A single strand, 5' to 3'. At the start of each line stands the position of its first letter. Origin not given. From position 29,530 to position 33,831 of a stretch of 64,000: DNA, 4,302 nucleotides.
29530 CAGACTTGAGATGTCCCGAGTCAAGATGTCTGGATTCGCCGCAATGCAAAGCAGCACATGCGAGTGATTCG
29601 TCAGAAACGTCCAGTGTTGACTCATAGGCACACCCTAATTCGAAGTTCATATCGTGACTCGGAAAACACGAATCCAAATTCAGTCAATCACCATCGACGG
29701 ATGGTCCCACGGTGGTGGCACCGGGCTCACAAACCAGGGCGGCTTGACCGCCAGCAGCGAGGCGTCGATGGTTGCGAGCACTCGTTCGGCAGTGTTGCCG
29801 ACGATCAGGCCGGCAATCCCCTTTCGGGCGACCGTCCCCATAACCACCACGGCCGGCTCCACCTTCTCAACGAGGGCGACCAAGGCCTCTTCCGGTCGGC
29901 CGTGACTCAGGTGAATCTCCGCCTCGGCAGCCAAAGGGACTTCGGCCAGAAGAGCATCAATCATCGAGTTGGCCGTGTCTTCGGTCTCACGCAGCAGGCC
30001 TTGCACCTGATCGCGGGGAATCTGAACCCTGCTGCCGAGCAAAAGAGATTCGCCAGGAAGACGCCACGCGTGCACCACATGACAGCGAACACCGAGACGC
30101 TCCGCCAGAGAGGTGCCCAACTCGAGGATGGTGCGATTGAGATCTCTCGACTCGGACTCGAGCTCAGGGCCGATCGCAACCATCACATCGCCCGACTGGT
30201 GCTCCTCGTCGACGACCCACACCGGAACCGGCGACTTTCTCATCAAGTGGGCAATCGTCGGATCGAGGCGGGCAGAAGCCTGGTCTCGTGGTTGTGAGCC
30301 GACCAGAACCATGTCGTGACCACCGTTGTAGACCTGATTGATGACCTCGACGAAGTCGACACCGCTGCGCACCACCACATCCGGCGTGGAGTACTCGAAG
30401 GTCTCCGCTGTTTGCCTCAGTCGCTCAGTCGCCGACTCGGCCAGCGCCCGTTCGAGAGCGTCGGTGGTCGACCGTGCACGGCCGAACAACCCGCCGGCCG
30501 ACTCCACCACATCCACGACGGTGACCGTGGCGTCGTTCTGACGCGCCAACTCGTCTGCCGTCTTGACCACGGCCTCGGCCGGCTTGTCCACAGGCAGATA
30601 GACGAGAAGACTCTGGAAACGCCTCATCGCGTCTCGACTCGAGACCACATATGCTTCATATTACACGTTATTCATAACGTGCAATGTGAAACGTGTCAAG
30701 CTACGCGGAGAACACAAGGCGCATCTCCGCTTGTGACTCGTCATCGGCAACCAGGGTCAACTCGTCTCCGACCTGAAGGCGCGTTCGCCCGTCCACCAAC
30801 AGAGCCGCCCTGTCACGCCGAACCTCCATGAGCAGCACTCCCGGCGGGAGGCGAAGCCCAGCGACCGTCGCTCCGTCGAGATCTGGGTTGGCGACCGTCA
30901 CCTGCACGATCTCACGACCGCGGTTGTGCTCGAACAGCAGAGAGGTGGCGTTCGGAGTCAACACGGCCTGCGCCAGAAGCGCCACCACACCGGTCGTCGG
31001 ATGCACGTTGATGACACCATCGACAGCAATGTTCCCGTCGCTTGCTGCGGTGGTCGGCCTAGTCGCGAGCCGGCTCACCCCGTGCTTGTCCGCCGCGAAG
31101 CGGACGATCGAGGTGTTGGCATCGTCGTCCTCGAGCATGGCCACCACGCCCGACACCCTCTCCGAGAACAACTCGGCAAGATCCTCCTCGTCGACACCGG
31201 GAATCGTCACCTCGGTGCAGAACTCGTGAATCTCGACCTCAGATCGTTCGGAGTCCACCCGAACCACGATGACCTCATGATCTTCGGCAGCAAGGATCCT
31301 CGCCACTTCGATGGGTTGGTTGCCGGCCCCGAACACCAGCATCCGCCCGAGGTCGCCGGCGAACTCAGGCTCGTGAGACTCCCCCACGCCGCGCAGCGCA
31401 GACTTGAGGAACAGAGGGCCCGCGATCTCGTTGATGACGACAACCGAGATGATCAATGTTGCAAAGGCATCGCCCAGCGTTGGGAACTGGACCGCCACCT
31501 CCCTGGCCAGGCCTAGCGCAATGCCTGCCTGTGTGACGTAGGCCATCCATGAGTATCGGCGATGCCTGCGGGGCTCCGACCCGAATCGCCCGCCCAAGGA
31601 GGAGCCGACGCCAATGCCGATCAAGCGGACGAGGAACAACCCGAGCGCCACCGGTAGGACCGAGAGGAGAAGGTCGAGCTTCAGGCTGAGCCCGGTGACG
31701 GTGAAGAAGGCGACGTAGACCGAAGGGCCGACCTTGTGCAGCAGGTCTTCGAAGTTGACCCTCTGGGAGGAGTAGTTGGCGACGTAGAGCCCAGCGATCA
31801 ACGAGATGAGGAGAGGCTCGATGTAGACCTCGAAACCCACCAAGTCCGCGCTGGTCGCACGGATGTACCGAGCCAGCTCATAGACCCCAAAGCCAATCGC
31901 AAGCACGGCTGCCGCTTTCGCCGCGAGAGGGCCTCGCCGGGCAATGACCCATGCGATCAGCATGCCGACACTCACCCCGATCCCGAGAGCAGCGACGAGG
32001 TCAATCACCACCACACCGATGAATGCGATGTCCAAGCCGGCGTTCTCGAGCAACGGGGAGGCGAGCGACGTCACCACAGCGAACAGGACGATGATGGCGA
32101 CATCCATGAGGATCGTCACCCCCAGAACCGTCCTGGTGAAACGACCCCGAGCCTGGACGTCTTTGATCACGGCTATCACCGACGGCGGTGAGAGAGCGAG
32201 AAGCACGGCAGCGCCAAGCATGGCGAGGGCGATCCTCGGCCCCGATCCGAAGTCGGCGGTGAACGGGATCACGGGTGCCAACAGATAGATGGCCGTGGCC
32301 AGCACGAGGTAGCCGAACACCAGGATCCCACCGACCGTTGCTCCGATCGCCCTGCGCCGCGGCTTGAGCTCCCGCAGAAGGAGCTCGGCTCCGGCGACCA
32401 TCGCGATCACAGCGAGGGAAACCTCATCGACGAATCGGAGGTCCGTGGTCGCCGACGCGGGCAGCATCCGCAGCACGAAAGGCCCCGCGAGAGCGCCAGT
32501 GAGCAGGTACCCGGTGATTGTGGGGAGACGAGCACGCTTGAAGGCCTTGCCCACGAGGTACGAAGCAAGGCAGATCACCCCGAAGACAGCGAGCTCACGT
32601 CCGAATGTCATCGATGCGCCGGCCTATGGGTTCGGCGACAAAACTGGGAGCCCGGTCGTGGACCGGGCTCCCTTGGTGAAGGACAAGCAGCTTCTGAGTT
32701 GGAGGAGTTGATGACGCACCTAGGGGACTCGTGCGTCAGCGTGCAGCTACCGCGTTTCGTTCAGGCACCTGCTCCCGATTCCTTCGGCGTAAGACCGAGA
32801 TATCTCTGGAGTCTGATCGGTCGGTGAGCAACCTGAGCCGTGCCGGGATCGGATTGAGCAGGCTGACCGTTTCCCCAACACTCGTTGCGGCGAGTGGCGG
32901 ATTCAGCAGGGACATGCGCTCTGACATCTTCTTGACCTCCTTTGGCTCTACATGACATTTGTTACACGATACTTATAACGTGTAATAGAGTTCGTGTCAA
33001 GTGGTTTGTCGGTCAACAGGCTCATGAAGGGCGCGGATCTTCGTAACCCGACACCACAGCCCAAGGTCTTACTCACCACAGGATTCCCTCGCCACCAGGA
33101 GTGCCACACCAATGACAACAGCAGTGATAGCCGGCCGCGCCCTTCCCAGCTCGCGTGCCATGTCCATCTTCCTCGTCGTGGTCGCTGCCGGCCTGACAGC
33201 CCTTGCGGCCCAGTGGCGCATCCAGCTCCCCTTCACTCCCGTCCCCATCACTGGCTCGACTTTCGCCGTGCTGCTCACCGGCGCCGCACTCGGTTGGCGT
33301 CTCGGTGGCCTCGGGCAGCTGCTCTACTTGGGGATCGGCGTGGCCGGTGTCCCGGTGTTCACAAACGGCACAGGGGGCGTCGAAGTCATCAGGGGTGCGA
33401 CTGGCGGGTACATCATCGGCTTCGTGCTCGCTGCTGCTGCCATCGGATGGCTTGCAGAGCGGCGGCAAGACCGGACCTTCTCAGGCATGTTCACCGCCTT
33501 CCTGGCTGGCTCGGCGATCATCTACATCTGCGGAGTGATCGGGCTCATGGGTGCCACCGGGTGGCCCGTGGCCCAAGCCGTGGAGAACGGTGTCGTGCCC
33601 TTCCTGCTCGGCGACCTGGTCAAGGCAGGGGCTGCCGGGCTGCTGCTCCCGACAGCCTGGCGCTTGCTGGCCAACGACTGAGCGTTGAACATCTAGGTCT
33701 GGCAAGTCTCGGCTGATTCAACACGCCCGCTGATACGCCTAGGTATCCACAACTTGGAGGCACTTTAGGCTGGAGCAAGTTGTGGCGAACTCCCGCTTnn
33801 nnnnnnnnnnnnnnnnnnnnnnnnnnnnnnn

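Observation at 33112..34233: Signal-less streptavidin homologue convergent with the biotin transporter gene bioY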

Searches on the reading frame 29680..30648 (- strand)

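Call 31: search_protein_families(library=pfam, proteins=[window:29680-30648:-], max_evalue=0.001)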
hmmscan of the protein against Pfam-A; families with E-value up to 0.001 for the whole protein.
window:29680-30648:- (322 aa): 1 family
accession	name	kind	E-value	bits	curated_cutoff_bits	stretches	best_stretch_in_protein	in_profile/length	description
PF00582.32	Usp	-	2.9e-24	86.6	24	2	175-302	19-141/141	Universal stress protein family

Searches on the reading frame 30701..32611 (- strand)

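Call 3: search_protein_families(library=pfam, proteins=[window:30701-32611:-], max_evalue=0.01)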
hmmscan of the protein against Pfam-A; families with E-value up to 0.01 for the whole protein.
window:30701-32611:- (636 aa): 3 families
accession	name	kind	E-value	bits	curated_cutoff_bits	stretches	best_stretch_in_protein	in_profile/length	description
PF00999.27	Na_H_Exchanger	-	4.3e-22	78.9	26.2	1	16-400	2-367/375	Sodium/hydrogen exchanger, transmembrane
PF02080.26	TrkA_C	-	7.1e-11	42.3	27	1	568-632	1-68/71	TrkA-C domain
PF02254.24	TrkA_N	-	1.8e-06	28.7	23.8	1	425-517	2-94/116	TrkA-N domain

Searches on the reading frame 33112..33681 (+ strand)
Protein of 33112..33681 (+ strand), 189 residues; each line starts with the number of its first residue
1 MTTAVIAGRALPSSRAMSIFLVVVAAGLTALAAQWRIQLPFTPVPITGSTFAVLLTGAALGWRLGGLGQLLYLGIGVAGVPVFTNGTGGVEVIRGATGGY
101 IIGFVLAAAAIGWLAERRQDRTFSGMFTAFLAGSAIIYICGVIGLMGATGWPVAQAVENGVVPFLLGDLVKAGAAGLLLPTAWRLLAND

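Call 3: search_protein_families(library=pfam, proteins=[window:33112-33681:+], max_evalue=0.01)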
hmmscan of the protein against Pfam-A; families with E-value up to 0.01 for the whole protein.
window:33112-33681:+ (189 aa): 1 family
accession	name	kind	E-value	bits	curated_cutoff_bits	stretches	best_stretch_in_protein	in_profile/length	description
PF02632.19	BioY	-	7.9e-40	136.5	25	1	41-184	1-140/140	BioY family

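Call 59: search_protein_families(library=ncbifam, proteins=[window:33112-33681:+], max_evalue=0.001)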
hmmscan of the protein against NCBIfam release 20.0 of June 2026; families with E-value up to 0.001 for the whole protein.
window:33112-33681:+ (189 aa): 0 families

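Call 83: find_homologous_proteins(query=window:33112-33681:+, max_evalue=1e-20)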
Query window:33112-33681:+ (189 aa): 3301 proteins with E <= 1e-20 among 8000 candidates; the best 120 are listed.
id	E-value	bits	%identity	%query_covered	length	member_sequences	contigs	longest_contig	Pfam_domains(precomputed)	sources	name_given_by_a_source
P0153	9.1e-111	386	100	100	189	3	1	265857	PF02632.20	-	-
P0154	3.1e-84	300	76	99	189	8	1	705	PF02632.20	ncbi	-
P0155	1.5e-80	288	72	100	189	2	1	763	PF02632.20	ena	-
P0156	3.9e-80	286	74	99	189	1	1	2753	PF02632.20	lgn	-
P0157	4.4e-80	286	74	98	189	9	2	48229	PF02632.20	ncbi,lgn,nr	ncbi:MAG TPA: biotin transporter BioY [Acidimicrobiia bacterium]|nr:biotin transporter BioY [Acidimi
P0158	1.4e-79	284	72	100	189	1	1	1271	PF02632.20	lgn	-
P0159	1.7e-79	284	72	100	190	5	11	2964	PF02632.20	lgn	-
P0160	2.5e-79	284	74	100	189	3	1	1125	PF02632.20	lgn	-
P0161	3.0e-79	283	74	99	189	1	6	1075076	PF02632.20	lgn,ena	-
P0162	3.2e-79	283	72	99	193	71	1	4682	PF02632.20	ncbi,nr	ncbi:MAG: biotin transporter BioY [Acidobacteria bacterium]|nr:biotin transporter BioY [Acidobacteri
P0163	4.3e-79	283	73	99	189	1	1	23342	PF02632.20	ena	-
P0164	5.7e-79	282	73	99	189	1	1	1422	PF02632.20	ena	-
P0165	6.5e-79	282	71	99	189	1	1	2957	PF02632.20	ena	-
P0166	7.1e-79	282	72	99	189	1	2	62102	PF02632.20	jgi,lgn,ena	-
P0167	1.1e-78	281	72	99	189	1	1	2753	PF02632.20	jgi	-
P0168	1.2e-78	281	72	100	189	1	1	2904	PF02632.20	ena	-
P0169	1.5e-78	281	72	99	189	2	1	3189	PF02632.20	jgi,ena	-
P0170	1.8e-78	281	72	100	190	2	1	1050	PF02632.20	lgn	-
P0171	3.6e-78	280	73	99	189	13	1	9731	PF02632.20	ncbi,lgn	ncbi:MAG: biotin transporter BioY [Acidimicrobiia bacterium]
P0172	4.1e-78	280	72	99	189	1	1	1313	PF02632.20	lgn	-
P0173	5.8e-78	279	71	100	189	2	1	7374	PF02632.20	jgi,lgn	-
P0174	7.3e-78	279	69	100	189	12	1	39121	PF02632.20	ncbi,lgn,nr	ncbi:MAG TPA: biotin transporter BioY [Acidimicrobiia bacterium]|nr:biotin transporter BioY [Acidimi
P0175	8.8e-78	278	71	100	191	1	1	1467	PF02632.20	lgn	-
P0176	9.1e-78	278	72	99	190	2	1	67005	PF02632.20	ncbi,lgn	-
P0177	1.0e-77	278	72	99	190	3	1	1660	PF02632.20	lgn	-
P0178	1.5e-77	278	71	99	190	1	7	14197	PF02632.20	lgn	-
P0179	1.5e-77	278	71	99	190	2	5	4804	PF02632.20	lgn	-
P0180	1.6e-77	278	71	99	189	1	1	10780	PF02632.20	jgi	jgi:biotin transport system substrate-specific component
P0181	3.3e-77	277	70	99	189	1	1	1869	PF02632.20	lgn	-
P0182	3.5e-77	277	71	99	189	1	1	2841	PF02632.20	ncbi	-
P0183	5.4e-77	276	71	99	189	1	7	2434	PF02632.20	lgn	-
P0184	6.5e-77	276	72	100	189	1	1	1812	PF02632.20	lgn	-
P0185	7.1e-77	276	71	99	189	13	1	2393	PF02632.20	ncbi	ncbi:MAG TPA: biotin transporter BioY [Acidimicrobiia bacterium]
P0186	9.1e-77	275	71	99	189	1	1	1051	PF02632.20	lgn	-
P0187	9.5e-77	275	70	99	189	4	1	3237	PF02632.20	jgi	jgi:biotin transport system substrate-specific component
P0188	1.3e-76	275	72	99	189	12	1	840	PF02632.20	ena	-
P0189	1.5e-76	274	72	99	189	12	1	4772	PF02632.20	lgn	-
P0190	1.6e-76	274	71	99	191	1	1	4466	PF02632.20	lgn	-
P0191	3.1e-76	273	71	100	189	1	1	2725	PF02632.20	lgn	-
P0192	3.1e-76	273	70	100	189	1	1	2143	PF02632.20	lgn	-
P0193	3.6e-76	273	71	99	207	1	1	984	PF02632.20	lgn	-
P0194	4.5e-76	273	71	100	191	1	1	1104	PF02632.20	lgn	-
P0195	5.1e-76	273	66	99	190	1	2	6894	PF02632.20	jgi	jgi:biotin transport system substrate-specific component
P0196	6.8e-76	272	70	98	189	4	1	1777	PF02632.20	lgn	-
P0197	9.0e-76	272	70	99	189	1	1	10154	PF02632.20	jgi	jgi:biotin transport system substrate-specific component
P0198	9.5e-76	272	70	99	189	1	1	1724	PF02632.20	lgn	-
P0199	1.1e-75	272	71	100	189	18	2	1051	PF02632.20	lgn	-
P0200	1.2e-75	272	69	100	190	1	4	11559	PF02632.20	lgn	-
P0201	1.6e-75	271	68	99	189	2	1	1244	PF02632.20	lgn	-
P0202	1.7e-75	271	69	99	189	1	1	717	PF02632.20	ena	-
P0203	1.9e-75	271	70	99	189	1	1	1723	PF02632.20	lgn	-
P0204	2.1e-75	271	69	99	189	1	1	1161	PF02632.20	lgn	-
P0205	2.7e-75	270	71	99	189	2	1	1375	PF02632.20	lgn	-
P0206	3.0e-75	270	71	98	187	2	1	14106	PF02632.20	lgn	-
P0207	3.3e-75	270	71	99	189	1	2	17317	PF02632.20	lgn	-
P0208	3.3e-75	270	71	99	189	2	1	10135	PF02632.20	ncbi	ncbi:MAG TPA: biotin transporter BioY [Acidimicrobiia bacterium]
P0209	3.4e-75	270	70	100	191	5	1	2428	PF02632.20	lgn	-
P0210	3.7e-75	270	74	98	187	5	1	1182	PF02632.20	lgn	-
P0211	4.1e-75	270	69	99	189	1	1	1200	PF02632.20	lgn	-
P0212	4.7e-75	270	70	99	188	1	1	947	PF02632.20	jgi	jgi:biotin transport system substrate-specific component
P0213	6.8e-75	269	70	99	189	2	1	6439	PF02632.20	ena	-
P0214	7.3e-75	269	71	99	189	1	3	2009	PF02632.20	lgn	-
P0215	8.0e-75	269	71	99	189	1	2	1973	PF02632.20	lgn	-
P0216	8.1e-75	269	69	99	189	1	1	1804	PF02632.20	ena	-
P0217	8.6e-75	269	72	98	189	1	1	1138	PF02632.20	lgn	-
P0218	8.9e-75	269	71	99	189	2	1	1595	PF02632.20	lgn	-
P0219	9.9e-75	269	70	99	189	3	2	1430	PF02632.20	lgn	-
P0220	1.0e-74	269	70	99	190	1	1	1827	PF02632.20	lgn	-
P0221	1.0e-74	268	71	99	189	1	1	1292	PF02632.20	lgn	-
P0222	1.1e-74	268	71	99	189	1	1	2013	PF02632.20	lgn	-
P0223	1.2e-74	268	71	99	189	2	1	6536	PF02632.20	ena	-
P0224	1.3e-74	268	70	99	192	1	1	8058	PF02632.20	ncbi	ncbi:MAG: biotin transporter BioY [Acidimicrobiia bacterium]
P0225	1.3e-74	268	71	93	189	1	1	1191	PF02632.20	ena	-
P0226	1.4e-74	268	69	99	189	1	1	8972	PF02632.20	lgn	-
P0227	1.6e-74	268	70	99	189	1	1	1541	PF02632.20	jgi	jgi:biotin transport system substrate-specific component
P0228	1.6e-74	268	69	99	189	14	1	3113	PF02632.20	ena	-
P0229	1.7e-74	268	70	99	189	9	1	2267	PF02632.20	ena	-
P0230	1.8e-74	268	69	98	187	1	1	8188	PF02632.20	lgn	-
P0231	2.1e-74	267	70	99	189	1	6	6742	PF02632.20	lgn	-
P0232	2.4e-74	267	70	99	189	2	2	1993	PF02632.20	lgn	-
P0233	2.5e-74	267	70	100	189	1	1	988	PF02632.20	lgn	-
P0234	3.7e-74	267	68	99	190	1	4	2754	PF02632.20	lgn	-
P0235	3.7e-74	267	69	99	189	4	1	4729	PF02632.20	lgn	-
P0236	4.0e-74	267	69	99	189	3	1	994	PF02632.20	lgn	-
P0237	4.3e-74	266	70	99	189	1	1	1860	PF02632.20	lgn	-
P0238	4.6e-74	266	70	99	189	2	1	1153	PF02632.20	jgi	jgi:biotin transport system substrate-specific component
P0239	4.7e-74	266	69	99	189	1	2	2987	PF02632.20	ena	-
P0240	5.1e-74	266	69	99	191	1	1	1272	PF02632.20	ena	-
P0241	5.1e-74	266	74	82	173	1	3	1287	PF02632.20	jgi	jgi:biotin transport system substrate-specific component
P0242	6.1e-74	266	70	98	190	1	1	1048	PF02632.20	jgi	jgi:biotin transport system substrate-specific component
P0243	6.3e-74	266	70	99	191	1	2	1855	PF02632.20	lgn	-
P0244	6.7e-74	266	69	99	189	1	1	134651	PF02632.20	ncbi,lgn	-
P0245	6.8e-74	266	70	99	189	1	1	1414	PF02632.20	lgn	-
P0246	6.8e-74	266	69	100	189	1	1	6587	PF02632.20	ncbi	-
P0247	6.9e-74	266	74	82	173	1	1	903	PF02632.20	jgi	jgi:biotin transport system substrate-specific component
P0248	7.0e-74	266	68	99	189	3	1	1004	PF02632.20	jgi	-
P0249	7.7e-74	266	70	99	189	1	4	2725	PF02632.20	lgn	-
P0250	8.4e-74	266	69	99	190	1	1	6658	PF02632.20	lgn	-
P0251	8.6e-74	265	70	99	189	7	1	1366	PF02632.20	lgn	-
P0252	9.5e-74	265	69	99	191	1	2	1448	PF02632.20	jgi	jgi:biotin transport system substrate-specific component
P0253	9.8e-74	265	69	100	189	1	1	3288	PF02632.20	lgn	-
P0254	1.0e-73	265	68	99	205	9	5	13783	PF02632.20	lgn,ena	-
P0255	1.1e-73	265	68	99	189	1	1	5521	PF02632.20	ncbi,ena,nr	ncbi:MAG TPA: biotin transporter BioY [Acidimicrobiia bacterium]|nr:biotin transporter BioY [Acidimi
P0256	1.1e-73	265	69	99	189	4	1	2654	PF02632.20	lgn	-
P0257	1.1e-73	265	69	99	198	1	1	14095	PF02632.20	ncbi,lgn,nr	ncbi:MAG TPA: biotin transporter BioY [Acidimicrobiia bacterium]|nr:biotin transporter BioY [Acidimi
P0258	1.2e-73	265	69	99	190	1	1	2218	PF02632.20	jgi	jgi:biotin transport system substrate-specific component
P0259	1.3e-73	265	69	100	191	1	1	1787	PF02632.20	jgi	jgi:biotin transport system substrate-specific component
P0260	1.5e-73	265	69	99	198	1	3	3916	PF02632.20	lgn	-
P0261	1.7e-73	264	68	99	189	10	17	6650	PF02632.20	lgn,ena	-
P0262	1.8e-73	264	69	100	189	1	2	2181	PF02632.20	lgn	-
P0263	1.8e-73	264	69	99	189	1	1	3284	PF02632.20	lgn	-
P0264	2.2e-73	264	68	100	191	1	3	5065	PF02632.20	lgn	-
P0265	2.2e-73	264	69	99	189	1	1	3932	PF02632.20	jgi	jgi:biotin transport system substrate-specific component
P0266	2.3e-73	264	68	99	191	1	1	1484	PF02632.20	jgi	jgi:biotin transport system substrate-specific component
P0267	2.6e-73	264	68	99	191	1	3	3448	PF02632.20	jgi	jgi:biotin transport system substrate-specific component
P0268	2.8e-73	264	68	99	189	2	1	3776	PF02632.20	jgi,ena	-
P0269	2.9e-73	264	69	100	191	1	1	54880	PF02632.20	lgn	-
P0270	4.3e-73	263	69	99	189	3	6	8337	PF02632.20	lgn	-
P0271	5.2e-73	263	67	99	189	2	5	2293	PF02632.20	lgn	-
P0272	5.9e-73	263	68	99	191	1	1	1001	PF02632.20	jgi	jgi:biotin transport system substrate-specific component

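Call 84: find_encoding_contigs(protein=P0157, flank=6000, max_places=2)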
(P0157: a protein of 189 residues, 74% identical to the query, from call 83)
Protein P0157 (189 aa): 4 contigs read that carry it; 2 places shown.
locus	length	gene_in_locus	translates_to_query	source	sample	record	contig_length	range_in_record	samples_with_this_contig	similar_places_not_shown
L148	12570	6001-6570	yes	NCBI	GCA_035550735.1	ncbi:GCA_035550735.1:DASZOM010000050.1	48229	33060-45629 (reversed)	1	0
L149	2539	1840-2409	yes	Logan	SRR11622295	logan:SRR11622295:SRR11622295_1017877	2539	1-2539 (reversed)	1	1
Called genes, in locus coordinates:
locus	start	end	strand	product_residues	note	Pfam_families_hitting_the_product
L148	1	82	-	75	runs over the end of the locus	PF01176:eIF-1a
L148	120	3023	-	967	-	PF03699:UPF0182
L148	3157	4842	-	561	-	PF05103:DivIVA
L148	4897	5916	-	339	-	PF13180:PDZ_2, PF05362:Lon_C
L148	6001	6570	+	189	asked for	PF02632:BioY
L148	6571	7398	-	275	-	PF13476:AAA_23 (faint), PF00005:ABC_tran, PF12399:BCA_ABC_TP_C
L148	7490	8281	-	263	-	PF00005:ABC_tran, PF13304:AAA_21 (faint)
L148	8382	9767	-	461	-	PF13458:Peripla_BP_6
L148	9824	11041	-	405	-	PF02653:BPD_transp_2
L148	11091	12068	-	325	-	PF02653:BPD_transp_2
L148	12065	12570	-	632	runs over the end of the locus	PF00501:AMP-binding, PF23562:AMP-binding_C_3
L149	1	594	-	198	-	?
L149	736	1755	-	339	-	PF13180:PDZ_2, PF05362:Lon_C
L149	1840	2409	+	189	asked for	PF02632:BioY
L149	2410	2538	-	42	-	?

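Call 85: find_encoding_contigs(protein=P0161, flank=6000, max_places=2)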
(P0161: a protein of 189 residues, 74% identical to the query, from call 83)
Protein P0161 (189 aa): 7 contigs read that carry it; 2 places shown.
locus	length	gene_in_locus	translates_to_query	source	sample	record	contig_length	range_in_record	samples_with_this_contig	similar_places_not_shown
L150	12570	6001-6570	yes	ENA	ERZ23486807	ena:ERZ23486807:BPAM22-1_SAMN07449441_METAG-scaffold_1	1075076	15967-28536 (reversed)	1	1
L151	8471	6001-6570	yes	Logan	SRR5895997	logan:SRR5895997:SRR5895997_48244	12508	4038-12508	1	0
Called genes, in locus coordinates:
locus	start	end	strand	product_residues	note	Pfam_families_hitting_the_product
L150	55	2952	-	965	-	PF03699:UPF0182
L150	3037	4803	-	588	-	PF05103:DivIVA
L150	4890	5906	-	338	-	PF13180:PDZ_2, PF00595:PDZ (weak), PF05362:Lon_C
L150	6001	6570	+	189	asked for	PF02632:BioY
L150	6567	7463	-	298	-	PF00561:Abhydrolase_1, PF12146:Hydrolase_4 (weak), PF12697:Abhydrolase_6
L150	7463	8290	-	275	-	PF13476:AAA_23 (weak), PF00005:ABC_tran, PF12399:BCA_ABC_TP_C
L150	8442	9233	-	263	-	PF00005:ABC_tran, PF13304:AAA_21 (weak)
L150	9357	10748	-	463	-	PF13458:Peripla_BP_6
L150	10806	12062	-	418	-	PF02653:BPD_transp_2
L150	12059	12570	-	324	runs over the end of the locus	PF02653:BPD_transp_2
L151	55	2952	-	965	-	PF03699:UPF0182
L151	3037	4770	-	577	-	PF05103:DivIVA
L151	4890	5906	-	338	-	PF13180:PDZ_2, PF00595:PDZ (weak), PF05362:Lon_C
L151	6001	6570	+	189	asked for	PF02632:BioY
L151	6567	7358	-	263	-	PF00561:Abhydrolase_1, PF12146:Hydrolase_4 (weak), PF12697:Abhydrolase_6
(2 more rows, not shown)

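Call 86: find_encoding_contigs(protein=P0166, flank=6000, max_places=2)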
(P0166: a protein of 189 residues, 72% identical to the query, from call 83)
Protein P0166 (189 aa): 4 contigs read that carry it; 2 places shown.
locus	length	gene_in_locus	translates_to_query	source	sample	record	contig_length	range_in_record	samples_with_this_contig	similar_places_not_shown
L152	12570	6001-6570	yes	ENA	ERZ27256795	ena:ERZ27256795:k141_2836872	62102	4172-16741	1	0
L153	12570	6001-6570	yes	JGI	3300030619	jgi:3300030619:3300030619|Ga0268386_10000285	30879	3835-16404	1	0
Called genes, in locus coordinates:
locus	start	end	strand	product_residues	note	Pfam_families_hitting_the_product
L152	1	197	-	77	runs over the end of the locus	PF01176:eIF-1a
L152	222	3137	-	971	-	PF03699:UPF0182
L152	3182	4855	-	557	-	-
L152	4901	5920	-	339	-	PF13180:PDZ_2, PF05362:Lon_C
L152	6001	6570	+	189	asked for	PF02632:BioY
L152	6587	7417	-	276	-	PF13476:AAA_23 (weak), PF00005:ABC_tran, PF12399:BCA_ABC_TP_C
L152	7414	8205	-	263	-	PF00005:ABC_tran, PF13304:AAA_21 (weak)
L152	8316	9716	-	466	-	PF13458:Peripla_BP_6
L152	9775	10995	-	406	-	PF02653:BPD_transp_2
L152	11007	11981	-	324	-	PF02653:BPD_transp_2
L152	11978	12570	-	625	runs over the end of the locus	PF00501:AMP-binding, PF23562:AMP-binding_C_3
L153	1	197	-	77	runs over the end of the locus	PF01176:eIF-1a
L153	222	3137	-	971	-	PF03699:UPF0182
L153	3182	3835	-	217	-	-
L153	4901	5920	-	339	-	PF13180:PDZ_2, PF05362:Lon_C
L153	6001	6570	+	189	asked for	PF02632:BioY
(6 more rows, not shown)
